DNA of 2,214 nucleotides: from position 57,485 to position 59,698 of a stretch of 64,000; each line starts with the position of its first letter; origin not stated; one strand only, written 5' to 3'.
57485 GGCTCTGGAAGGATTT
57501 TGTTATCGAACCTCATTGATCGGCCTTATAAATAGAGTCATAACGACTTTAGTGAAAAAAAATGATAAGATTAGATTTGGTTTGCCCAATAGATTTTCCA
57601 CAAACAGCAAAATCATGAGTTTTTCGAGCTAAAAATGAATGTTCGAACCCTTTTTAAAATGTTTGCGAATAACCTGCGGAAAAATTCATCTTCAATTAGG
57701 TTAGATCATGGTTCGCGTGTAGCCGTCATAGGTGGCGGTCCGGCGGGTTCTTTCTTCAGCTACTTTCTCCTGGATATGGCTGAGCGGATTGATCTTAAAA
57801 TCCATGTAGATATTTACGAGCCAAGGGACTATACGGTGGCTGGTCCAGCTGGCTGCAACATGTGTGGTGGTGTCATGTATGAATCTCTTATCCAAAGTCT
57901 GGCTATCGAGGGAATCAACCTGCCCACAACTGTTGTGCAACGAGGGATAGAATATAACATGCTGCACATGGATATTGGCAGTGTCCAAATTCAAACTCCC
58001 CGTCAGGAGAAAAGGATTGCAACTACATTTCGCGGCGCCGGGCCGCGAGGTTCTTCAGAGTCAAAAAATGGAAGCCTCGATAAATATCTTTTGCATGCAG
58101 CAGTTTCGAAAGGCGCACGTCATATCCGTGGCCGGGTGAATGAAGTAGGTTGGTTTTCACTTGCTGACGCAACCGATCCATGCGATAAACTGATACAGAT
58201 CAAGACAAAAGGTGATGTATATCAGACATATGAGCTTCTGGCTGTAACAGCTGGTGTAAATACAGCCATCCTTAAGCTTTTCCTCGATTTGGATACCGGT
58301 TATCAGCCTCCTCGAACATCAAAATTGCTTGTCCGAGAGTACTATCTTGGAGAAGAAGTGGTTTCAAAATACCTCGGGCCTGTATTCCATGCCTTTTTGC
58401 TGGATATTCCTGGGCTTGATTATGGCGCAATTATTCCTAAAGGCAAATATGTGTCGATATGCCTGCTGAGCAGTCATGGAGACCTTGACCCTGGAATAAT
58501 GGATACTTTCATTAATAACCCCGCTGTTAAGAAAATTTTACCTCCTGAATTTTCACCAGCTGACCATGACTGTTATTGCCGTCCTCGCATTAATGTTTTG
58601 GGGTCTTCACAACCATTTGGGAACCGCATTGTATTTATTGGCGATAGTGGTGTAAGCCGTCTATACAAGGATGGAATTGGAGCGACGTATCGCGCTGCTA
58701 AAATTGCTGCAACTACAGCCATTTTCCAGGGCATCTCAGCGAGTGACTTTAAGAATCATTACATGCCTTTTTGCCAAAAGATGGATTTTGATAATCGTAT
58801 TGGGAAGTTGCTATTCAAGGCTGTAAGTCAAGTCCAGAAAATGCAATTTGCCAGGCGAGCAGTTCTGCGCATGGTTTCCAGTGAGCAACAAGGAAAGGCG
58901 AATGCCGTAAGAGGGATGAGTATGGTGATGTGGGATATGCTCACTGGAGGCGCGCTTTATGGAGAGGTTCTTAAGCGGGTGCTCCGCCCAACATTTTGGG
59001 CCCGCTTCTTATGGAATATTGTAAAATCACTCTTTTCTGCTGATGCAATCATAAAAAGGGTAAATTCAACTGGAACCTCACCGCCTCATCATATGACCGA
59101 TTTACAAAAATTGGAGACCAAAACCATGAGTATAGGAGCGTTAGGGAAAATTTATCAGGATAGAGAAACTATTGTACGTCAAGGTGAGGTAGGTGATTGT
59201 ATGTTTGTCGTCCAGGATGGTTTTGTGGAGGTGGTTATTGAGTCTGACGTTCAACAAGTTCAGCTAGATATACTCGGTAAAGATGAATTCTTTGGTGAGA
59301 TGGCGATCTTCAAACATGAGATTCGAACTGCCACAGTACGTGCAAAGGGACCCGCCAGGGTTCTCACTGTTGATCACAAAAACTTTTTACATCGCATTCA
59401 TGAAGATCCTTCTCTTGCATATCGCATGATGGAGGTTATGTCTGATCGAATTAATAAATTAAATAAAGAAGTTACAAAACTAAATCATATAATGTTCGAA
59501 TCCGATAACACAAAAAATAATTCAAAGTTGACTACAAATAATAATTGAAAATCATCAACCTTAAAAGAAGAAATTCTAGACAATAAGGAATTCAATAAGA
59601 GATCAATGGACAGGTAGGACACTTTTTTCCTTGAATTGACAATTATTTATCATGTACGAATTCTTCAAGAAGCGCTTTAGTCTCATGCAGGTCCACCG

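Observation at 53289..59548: Candidate undescribed signalling system: two STAS-like paralogs, a soluble kinase, a receiver, a receiver-cyclase and a cNMP-gated flavoenzyme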

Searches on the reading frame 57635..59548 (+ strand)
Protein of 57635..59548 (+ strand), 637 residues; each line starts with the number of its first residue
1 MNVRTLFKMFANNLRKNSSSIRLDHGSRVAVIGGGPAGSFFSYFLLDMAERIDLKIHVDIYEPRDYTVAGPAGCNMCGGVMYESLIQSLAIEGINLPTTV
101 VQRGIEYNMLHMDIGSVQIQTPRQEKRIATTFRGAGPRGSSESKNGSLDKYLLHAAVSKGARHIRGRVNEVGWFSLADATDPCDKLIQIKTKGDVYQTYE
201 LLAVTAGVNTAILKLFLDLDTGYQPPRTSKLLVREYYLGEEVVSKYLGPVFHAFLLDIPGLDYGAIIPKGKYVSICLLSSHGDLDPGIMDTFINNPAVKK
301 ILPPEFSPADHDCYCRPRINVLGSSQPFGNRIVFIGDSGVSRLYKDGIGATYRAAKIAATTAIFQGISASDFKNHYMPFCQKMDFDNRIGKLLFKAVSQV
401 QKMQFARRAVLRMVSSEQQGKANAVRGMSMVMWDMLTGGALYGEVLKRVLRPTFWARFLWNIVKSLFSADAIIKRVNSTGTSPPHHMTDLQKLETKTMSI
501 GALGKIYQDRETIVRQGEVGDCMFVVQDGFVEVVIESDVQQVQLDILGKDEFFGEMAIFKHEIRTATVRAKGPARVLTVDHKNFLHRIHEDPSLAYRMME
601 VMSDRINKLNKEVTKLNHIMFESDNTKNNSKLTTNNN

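Call 3: search_protein_families(library=pfam, proteins=[window:57635-59548:+], max_evalue=0.01)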
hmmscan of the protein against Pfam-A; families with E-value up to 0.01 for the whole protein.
window:57635-59548:+ (637 aa): 1 family
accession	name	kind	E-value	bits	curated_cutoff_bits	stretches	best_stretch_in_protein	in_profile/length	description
PF00027.35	cNMP_binding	-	3.9e-19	68.8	27.5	1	507-587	4-85/89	Cyclic nucleotide-binding domain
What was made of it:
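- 59087..59548 (+): Linker plus C-terminal cyclic-nucleotide-binding domain with an intact phosphate-binding cassette (FGEMAIF...RTATVRA). cNMP_binding at E 3.9e-19, residues 507-587 (call 3).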

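Call 4: search_protein_families(library=ncbifam, proteins=[window:57635-59548:+], max_evalue=0.01)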
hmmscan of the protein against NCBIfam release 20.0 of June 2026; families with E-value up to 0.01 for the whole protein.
window:57635-59548:+ (637 aa): 7 families
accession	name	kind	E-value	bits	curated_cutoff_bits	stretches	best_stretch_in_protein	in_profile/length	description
NF008732.0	PRK11753.1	equivalog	6.4e-17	61.7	266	1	505-618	26-141/214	cAMP-activated global transcriptional regulator CRP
TIGR03896.1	cyc_nuc_ocin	subfamily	1.3e-07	31.3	161.05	1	512-603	171-263/317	bacteriocin-type transport-associated protein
NF058543.1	ActPatMycb56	equivalog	2.7e-07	29.7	460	1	511-607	28-123/317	acetyltransferase Pat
NF041163.2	encap_f2b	equivalog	7.5e-07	28.6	400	1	505-612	98-207/450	family 2B encapsulin nanocompartment shell protein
NF006901.0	PRK09392.1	equivalog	1.4e-05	24.6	211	1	501-612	29-140/236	transcriptional activator FtrB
NF007707.0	PRK10402.1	subfamily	0.002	17.8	180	1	507-615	36-145/226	transcriptional regulator YeiL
NF052518.1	TransRegLdrP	equivalog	0.0038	17.3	300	1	507-587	4-84/195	transcriptional regulator LdrP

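Call 6: search_solved_structures(query=window:57635-59548:+, max_evalue=0.01)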
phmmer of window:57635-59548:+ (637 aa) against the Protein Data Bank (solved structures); distinct sequences matched with E-value up to 0.01: 145 (the best 60 are shown).
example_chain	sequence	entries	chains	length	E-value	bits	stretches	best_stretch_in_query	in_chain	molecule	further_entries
5ezr_A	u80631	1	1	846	4.2e-21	78.3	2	501-580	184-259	cGMP-dependent protein kinase, putative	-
4rz7_A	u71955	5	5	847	4.2e-21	78.3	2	501-580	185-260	cGMP-dependent protein kinase, putative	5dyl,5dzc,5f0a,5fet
9p74_A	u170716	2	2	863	4.5e-21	78.2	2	501-580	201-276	cGMP-dependent protein kinase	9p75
5dyk_A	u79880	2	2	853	1.3e-20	76.7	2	507-598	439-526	CGMP-dependent protein kinase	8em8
5kbf_A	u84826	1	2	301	2.7e-18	69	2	503-614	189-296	CAMP-dependent protein kinase regulatory subunit, putative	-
9ya0_MA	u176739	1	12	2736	4.1e-18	68.4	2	504-585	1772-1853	PCR12, TGME49_219070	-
4z07_A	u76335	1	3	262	4.1e-17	65.1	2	507-588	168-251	cGMP-dependent protein kinase 1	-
3shr_A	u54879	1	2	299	5.7e-17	64.6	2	506-589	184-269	cGMP-dependent protein kinase 1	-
7ssb_A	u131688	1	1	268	5.9e-17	64.6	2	507-588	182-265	cGMP-dependent protein kinase 1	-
7lv3_A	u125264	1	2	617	4.1e-16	61.8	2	507-589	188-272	Isoform Beta of cGMP-dependent protein kinase 1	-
1ne4_A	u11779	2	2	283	2.4e-15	59.2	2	489-585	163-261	cAMP-dependent protein kinase type I-alpha regulatory chain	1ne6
1rgs_A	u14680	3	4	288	2.6e-15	59.2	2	489-585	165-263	CAMP DEPENDENT PROTEIN KINASE | cAMP-dependent protein kinase type I-alpha regulatory chain | cAMP-dependent protein kinase type I-alpha regulatory subunit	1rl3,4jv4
5jr7_B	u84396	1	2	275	2.6e-15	59.1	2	489-584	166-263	cAMP-dependent protein kinase type I-alpha regulatory subunit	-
4din_B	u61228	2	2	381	5e-15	58.2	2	489-585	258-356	cAMP-dependent protein kinase type I-beta regulatory subunit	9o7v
4mx3_A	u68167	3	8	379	6.8e-15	57.8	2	489-585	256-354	cAMP-dependent protein kinase type I-alpha regulatory subunit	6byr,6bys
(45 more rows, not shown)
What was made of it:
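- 59087..59548 (+): PDB hits are PKG, PKA-R, CRP and Bd1971 (call 6).
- On Cyclic-nucleotide-binding (CNB/CAP) domain: PDB hits are PKG, PKA-R and CRP (call 6).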

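Call 8: find_encoding_contigs(protein=window:57635-59548:+, flank=10000, max_places=10)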
Protein window:57635-59548:+ (637 aa): no gene with exactly this product is on record in the collection.

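Call 29: find_homologous_proteins(query=window:57635-59548:+, max_evalue=0.001)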
Query window:57635-59548:+ (637 aa): 4409 proteins with E <= 0.001 among 8000 candidates; the best 120 are listed.
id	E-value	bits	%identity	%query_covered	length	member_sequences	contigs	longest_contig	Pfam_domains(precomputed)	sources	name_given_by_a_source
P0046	0.0e+0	1457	100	100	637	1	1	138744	PF00027.36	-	-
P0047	0.0e+0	1111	78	97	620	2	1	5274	PF00027.36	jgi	-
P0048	0.0e+0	1105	77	97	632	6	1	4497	PF00027.36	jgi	-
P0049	0.0e+0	1104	77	98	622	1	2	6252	PF00027.36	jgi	-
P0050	0.0e+0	1096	77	97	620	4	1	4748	PF00027.36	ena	-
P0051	0.0e+0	1076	76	97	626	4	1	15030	PF00027.36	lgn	-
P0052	0.0e+0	1030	72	97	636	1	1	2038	PF00027.36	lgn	-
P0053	0.0e+0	1024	71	97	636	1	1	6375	PF00027.36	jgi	-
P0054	0.0e+0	1021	71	99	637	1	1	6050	PF00027.36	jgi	jgi:CRP-like cAMP-binding protein/flavin-dependent dehydrogenase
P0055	0.0e+0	1020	72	96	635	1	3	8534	PF00027.36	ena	-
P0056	0.0e+0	1019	71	99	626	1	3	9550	PF00027.36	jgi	jgi:CRP-like cAMP-binding protein/flavin-dependent dehydrogenase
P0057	0.0e+0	1018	72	97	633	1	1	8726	PF00027.36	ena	-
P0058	0.0e+0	1018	72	97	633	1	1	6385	PF00027.36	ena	-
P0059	0.0e+0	1017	72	97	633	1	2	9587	PF00027.36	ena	-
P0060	0.0e+0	1016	71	97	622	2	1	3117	PF00027.36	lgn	-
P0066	3.4e-297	1005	70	100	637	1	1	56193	PF00027.36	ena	-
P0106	2.2e-284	963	68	97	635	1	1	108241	PF00027.36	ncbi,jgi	ncbi:MAG TPA: cyclic nucleotide-binding domain-containing protein [Anaerolineales bacterium]|jgi:fla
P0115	3.6e-280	949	67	97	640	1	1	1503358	PF00027.36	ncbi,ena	-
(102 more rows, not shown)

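Call 34: find_related_loci(query=A4, collection=metagenome_contigs, flank=10000)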
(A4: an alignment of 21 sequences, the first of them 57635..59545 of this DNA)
Query A4 (637 aa) in metagenome_contigs; peptide patterns used: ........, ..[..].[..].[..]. (x = any residue, [..] = any of these).
411 stretches matched a pattern; 391 encode a relative of the query (tblastn E <= 1e-3); the best 80 are kept; 79 distinct loci.
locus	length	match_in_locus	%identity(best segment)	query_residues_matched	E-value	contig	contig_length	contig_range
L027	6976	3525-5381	77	1-619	0e+0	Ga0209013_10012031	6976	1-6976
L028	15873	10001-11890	70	1-629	0e+0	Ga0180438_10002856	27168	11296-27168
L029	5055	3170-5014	68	1-615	0e+0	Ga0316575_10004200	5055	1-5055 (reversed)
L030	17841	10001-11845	68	1-615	0e+0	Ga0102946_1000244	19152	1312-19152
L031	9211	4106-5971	68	1-622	0e+0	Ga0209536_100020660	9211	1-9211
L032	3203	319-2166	62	1-617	0e+0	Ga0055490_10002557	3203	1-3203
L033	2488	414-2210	60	17-615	0e+0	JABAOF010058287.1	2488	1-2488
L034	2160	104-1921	58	16-617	0e+0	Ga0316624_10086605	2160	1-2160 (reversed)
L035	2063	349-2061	58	16-582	0e+0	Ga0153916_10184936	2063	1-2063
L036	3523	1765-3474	53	17-615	0e+0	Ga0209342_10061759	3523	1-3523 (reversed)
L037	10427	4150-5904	52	7-617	0e+0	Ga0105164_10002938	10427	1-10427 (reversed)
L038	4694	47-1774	52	21-617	0e+0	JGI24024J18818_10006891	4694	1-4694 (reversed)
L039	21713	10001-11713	53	17-617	0e+0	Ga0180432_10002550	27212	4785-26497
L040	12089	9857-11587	51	20-618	0e+0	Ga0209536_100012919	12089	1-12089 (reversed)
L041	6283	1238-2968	51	20-618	0e+0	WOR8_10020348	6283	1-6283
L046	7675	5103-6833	51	9-610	0e+0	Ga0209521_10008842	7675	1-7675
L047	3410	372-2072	49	22-618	0e+0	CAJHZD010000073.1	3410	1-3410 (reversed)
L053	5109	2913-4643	51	9-610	0e+0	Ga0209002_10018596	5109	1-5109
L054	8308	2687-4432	48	4-615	0e+0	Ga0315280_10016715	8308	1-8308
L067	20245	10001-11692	47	17-617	2e-171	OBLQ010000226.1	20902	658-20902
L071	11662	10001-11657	55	8-564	8e-166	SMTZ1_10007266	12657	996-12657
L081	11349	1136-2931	53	11-618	0e+0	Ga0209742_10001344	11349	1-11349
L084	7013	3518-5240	53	21-617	6e-180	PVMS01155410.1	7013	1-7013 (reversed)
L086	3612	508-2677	56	17-618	2e-161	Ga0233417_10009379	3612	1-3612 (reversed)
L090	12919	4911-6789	51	12-617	3e-151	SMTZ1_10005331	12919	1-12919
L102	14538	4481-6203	52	19-617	2e-168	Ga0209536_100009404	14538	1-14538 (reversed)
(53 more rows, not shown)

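Call 38: search_protein_families(library=pfam, proteins=[L040:5153-9397:-, L030:11972-15778:+, L090:6807-10001:+, L102:6408-10103:+, L067:7615-8931:+, L047:2095-3093:+, L054:4735-7422:+], max_evalue=0.001)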
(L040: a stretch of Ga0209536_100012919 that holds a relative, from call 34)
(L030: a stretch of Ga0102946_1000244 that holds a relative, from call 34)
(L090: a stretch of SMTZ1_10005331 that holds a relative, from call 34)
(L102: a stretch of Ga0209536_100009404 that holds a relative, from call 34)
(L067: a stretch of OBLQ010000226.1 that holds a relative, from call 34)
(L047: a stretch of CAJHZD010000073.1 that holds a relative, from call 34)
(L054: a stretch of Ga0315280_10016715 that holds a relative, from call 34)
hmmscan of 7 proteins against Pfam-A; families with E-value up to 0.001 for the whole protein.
L040:5153-9397:- (1414 aa): 17 families
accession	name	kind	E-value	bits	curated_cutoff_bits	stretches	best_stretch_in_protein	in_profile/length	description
PF13424.12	TPR_12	-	3.8e-38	130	30.1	4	1084-1150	12-77/77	Tetratricopeptide repeat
PF00515.34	TPR_1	-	4.4e-30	102.7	27.8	1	1118-1144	1-27/34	Tetratricopeptide repeat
PF07719.23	TPR_2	-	1.1e-28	97.3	27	1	1118-1145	1-28/34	Tetratricopeptide repeat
PF00211.25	Guanylate_cyc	-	9.3e-27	94.2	21.9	2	313-512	5-181/183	Adenylate and Guanylate cyclase catalytic domain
PF13191.12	AAA_16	-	9.4e-23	82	32.6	1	530-717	2-166/167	AAA ATPase domain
PF13374.12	TPR_10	-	7.1e-21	74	27.5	0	1240-1261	4-25/42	Tetratricopeptide repeat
PF13181.12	TPR_8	-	6.8e-18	63.7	25.7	1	1118-1145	1-28/34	Tetratricopeptide repeat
PF17874.7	TPR_MalT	-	1.1e-16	61.5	45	2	1194-1347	36-190/336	MalT-like TPR region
PF13176.12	TPR_7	-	3.7e-14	52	27.9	0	1084-1109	8-33/36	Tetratricopeptide repeat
PF13428.12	TPR_14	-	5.5e-10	39.4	23.5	0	1321-1346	4-29/44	Tetratricopeptide repeat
PF07721.20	TPR_4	-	7.6e-09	35.8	27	0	1240-1258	3-21/26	Tetratricopeptide repeat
PF13432.12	TPR_16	-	1e-08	35.9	32.7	0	1117-1144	30-57/65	Tetratricopeptide repeat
PF13174.12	TPR_6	-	4e-07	30.7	26.3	0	1119-1148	1-30/33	Tetratricopeptide repeat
PF13431.12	TPR_17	-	9.2e-07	29.1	24.4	0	1240-1259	15-34/34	Tetratricopeptide repeat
PF12895.13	ANAPC3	-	1.2e-05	25.9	27.2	0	1089-1144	3-49/82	Anaphase-promoting complex, cyclosome, subunit 3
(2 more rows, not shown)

L030:11972-15778:+ (1268 aa): 6 families
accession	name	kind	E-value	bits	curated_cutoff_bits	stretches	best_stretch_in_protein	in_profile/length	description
PF00496.27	SBP_bac_5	-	1.9e-79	267.9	32.4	1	815-1187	1-362/368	Bacterial extracellular solute-binding proteins, family 5 Middle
PF00211.25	Guanylate_cyc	-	7.4e-32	110.9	21.9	1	63-237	8-181/183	Adenylate and Guanylate cyclase catalytic domain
PF13191.12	AAA_16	-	4.8e-19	69.9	32.6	1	259-447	2-167/167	AAA ATPase domain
PF13424.12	TPR_12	-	1.4e-07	32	30.1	1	703-758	19-76/77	Tetratricopeptide repeat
PF14938.12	SNAP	-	4.9e-05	23.4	25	1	672-762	60-150/282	Soluble NSF attachment protein, SNAP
PF01637.24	ATPase_2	-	0.0007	19.9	33.2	0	262-517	4-225/225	ATPase domain predominantly from Archaea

L090:6807-10001:+ (1064 aa): 19 families
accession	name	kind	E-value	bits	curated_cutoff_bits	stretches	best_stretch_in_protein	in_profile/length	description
PF13424.12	TPR_12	-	5.6e-39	132.6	30.1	4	973-1045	2-76/77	Tetratricopeptide repeat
PF00211.25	Guanylate_cyc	-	1.5e-30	106.6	21.9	1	98-271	8-176/183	Adenylate and Guanylate cyclase catalytic domain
PF00515.34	TPR_1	-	2.5e-25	87.6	27.8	2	974-1004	1-31/34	Tetratricopeptide repeat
PF13191.12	AAA_16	-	2.6e-25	90.3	32.6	1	297-492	2-167/167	AAA ATPase domain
PF07719.23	TPR_2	-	8.8e-21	72.7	27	1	974-1005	1-32/34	Tetratricopeptide repeat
PF13374.12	TPR_10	-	1.2e-19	70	27.5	1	974-1007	2-35/42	Tetratricopeptide repeat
PF13181.12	TPR_8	-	3.9e-11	42.6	25.7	0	1014-1043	1-30/34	Tetratricopeptide repeat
PF17874.7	TPR_MalT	-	2.6e-10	40.6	45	2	908-1051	15-159/336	MalT-like TPR region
PF12773.13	DZR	-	1.1e-09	38.7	27.3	1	3-50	1-45/45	Double zinc ribbon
PF13432.12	TPR_16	-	1.2e-09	38.9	32.7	1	859-922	2-59/65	Tetratricopeptide repeat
PF13176.12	TPR_7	-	1.8e-09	37.4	27.9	0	977-1003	2-28/36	Tetratricopeptide repeat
PF13240.11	Zn_Ribbon_1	-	5.8e-09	35.9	25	2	2-24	1-23/23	zinc-ribbon domain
PF24885.1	TPR_NPHP3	-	2.6e-08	34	100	0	891-966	96-173/239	Nephrocystin-3 TPR domain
PF13428.12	TPR_14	-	9.6e-06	26.3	23.5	0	820-847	4-32/44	Tetratricopeptide repeat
PF14559.12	TPR_19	-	1.7e-05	25.5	25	0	987-1037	4-48/68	Tetratricopeptide repeat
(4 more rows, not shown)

L102:6408-10103:+ (1231 aa): 12 families
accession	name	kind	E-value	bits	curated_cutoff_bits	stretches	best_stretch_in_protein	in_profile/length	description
PF13424.12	TPR_12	-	1.9e-36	124.5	30.1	4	1026-1099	2-77/77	Tetratricopeptide repeat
PF13374.12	TPR_10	-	8.2e-22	77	27.5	3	1107-1140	2-36/42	Tetratricopeptide repeat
PF13191.12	AAA_16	-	7.3e-18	66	32.6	1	451-638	2-167/167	AAA ATPase domain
PF13176.12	TPR_7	-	8e-16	57.2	27.9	0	909-942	2-35/36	Tetratricopeptide repeat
PF07719.23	TPR_2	-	2.8e-13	49.3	27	1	1069-1098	3-32/34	Tetratricopeptide repeat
PF00211.25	Guanylate_cyc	-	1.6e-12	47.8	21.9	1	308-429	56-180/183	Adenylate and Guanylate cyclase catalytic domain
PF00515.34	TPR_1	-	9.8e-12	44.6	27.8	0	1067-1097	1-31/34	Tetratricopeptide repeat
PF17874.7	TPR_MalT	-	2e-06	27.8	45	2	960-1129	53-224/336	MalT-like TPR region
PF24885.1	TPR_NPHP3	-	3.8e-06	26.9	100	0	982-1060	136-216/239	Nephrocystin-3 TPR domain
PF13181.12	TPR_8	-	1.2e-05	25.5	25.7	0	1069-1098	3-32/34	Tetratricopeptide repeat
PF13432.12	TPR_16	-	0.00019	22.3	32.7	1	1072-1130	2-54/65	Tetratricopeptide repeat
PF13401.12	AAA_22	-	0.00032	21.5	27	0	474-643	6-124/130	AAA domain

L067:7615-8931:+ (438 aa): 2 families
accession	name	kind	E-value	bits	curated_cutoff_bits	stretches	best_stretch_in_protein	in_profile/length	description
PF00072.30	Response_reg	-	3.1e-24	85.7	30.2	1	26-140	1-110/111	Response regulator receiver domain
PF00211.25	Guanylate_cyc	-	1.4e-19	70.8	21.9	1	194-367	8-176/183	Adenylate and Guanylate cyclase catalytic domain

L047:2095-3093:+ (332 aa): 2 families
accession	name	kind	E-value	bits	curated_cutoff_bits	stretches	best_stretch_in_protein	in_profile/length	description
PF00498.31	FHA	-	4e-11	43.6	20.7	1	45-114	3-67/67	FHA domain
PF16697.10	Yop-YscD_cpl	-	0.00064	20.4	33.2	0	56-121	27-90/94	Inner membrane component of T3SS, cytoplasmic domain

L054:4735-7422:+ (895 aa): 6 families
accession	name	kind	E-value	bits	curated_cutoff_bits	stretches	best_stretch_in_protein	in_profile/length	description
PF01266.30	DAO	-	2.4e-11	44.2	27.9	1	473-511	2-35/353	FAD dependent oxidoreductase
PF13454.12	NAD_binding_9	-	1.7e-09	38.3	21.8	1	474-510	1-35/155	FAD-NAD(P)-binding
PF04820.20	Trp_halogenase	-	2.4e-09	37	21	0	127-195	156-222/458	Tryptophan halogenase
PF13450.12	NAD_binding_8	-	1.2e-07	32.3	21.9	0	475-509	1-29/68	NAD(P)-binding Rossmann-like domain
PF01494.25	FAD_binding_3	-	1.8e-07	31.2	22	1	472-779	3-309/349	FAD binding domain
PF07992.20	Pyr_redox_2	-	0.00011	22.1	26.1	0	472-518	2-41/291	Pyridine nucleotide-disulphide oxidoreductase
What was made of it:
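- Some partner cyclases have a STAND-like AAA_16-TPR architecture (call 38).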

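Call 41: predict_structure(alignment_id=A4)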
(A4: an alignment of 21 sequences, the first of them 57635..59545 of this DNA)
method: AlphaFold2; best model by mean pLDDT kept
length: 637 residues; sequences in the alignment: 21
mean_pLDDT: 50.5   pTM: 0.42
mean pLDDT of the five models: 50.5, 48.3, 48.2, 46.1, 42.3
residues with pLDDT >= 90: 0; 70-90: 97; 50-70: 204; < 50: 336
segments of 3 or more residues with pLDDT < 50: 1-21, 68-145, 182-184, 206-210, 221-228, 248-255, 312-330, 336-350, 364-408, 417-427, 429-443, 469-502, 556-564, 589-593, 601-637
pLDDT, mean of each block of 10 residues (from residue 1): 35 33 66 64 71 74 54 30 43 43 38 25 24 33 49 74 75 59 61 69 53 58 41 64 60 52 52 58 64 79 75 35 34 44 36 52 41 38 39 41 44 46 47 40 51 66 56 33 31 32 65 65 68 65 66 46 57 70 47 49 41 34 39 33
secondary structure, 60 per line:
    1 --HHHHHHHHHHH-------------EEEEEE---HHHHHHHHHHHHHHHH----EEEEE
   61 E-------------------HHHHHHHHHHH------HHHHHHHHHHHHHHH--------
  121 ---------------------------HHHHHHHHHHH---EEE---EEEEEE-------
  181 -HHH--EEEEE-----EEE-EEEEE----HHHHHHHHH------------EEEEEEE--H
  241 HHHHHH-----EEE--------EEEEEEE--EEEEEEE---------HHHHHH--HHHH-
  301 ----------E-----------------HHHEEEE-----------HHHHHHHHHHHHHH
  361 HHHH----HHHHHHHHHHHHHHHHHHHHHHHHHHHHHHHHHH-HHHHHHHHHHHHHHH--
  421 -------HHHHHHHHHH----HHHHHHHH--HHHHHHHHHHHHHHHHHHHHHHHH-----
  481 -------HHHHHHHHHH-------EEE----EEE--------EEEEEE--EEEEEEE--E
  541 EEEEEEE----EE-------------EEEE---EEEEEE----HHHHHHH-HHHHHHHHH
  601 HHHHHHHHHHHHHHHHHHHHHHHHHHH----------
elements in order (helices of 4 or more, strands of 3 or more residues): H3-13 E27-32 H36-51 E56-61 H81-91 H98-112 H148-158 E162-164 E168-173 E187-191 E197-199 E201-205 H210-218 E231-237 H240-246 E252-254 E263-269 E272-278 H288-293 H296-299 E332-335 H347-364 H369-402 H404-418 H428-437 H442-449 H452-475 H488-497 E505-507 E512-514 E523-528 E531-537 E540-547 E567-570 E574-579 H584-590 H592-627
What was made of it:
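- The full-length FAD-CNB model was poor (pLDDT 50; call 41), so nothing is known about how CNB could contact the FAD domain.
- Tried and rejected: The AF2 model of full-length FAD-CNB was too poor to use (pLDDT 50.5; call 41).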
